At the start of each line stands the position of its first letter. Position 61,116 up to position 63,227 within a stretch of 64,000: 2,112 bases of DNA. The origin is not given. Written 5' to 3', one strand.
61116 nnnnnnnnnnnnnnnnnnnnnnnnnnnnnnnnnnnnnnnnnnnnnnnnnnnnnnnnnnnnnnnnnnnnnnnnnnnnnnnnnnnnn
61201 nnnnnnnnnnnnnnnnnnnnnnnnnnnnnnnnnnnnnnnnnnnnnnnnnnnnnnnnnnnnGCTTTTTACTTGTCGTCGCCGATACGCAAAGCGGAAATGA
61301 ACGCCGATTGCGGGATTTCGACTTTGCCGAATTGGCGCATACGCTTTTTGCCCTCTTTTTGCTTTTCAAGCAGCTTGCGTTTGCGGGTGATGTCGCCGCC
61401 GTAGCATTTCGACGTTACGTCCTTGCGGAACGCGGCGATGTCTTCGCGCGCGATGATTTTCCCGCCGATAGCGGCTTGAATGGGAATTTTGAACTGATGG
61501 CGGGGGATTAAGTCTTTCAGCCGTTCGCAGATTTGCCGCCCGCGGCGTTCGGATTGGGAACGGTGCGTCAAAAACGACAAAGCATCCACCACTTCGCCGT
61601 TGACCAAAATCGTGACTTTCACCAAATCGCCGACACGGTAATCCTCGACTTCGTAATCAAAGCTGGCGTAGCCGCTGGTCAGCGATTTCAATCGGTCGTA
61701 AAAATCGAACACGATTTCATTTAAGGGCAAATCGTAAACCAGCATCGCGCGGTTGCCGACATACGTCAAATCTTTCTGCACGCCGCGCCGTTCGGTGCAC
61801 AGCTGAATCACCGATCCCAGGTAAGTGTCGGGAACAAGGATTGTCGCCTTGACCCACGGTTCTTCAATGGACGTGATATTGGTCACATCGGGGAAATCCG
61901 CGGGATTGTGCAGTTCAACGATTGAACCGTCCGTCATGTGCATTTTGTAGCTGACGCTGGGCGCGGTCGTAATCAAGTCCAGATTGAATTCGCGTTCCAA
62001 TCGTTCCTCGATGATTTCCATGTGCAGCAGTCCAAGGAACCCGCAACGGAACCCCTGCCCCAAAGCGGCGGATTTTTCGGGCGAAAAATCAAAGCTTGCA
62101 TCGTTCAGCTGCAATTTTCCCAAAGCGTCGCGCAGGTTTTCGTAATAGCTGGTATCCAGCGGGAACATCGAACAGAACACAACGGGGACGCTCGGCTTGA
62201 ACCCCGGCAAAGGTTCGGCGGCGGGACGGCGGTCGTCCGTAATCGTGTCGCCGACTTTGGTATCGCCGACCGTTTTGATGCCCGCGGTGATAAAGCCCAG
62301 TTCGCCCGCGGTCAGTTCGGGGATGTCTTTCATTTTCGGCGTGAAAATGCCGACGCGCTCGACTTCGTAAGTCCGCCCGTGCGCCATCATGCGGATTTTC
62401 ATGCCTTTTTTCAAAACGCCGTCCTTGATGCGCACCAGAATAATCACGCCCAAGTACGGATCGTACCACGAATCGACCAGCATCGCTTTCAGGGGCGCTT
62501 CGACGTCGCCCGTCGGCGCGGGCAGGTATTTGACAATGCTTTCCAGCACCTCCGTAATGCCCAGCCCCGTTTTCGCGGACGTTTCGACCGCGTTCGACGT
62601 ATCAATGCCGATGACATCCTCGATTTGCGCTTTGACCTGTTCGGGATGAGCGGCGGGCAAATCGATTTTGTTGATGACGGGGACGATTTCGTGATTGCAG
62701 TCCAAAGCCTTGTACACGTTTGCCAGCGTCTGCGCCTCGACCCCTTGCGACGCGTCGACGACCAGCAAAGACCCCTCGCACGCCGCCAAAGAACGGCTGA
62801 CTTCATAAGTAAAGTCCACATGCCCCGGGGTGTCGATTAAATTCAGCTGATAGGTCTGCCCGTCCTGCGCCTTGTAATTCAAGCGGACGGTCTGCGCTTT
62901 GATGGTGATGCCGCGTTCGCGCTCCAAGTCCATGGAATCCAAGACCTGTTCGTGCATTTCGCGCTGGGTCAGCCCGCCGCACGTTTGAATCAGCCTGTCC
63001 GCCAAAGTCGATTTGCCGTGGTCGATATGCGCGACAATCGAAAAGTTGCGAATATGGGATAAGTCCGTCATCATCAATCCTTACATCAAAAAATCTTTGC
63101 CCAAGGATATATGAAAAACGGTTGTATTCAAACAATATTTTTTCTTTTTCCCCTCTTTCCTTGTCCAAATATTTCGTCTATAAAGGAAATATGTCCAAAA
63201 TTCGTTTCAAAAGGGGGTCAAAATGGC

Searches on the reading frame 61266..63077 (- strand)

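Call 44: search_protein_families(library=pfam, proteins=[window:61266-63077:-], max_evalue=0.00001)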
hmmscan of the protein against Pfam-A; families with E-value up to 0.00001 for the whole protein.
window:61266-63077:- (603 aa): 4 families
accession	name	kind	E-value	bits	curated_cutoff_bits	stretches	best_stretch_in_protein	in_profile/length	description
PF00009.33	GTP_EFTU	-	2.1e-55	187.7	26.5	1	8-186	2-187/188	Elongation factor Tu GTP binding domain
PF06421.17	LepA_C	-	3.5e-50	169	29.7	1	492-597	1-106/107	GTP-binding protein LepA C-terminus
PF00679.30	EFG_C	-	4e-21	75.3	27.9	1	404-486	2-84/89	Elongation factor G C-terminus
PF03144.31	GTP_EFTU_D2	-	5.3e-13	49.6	30.3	1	210-280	1-73/73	Elongation factor Tu domain 2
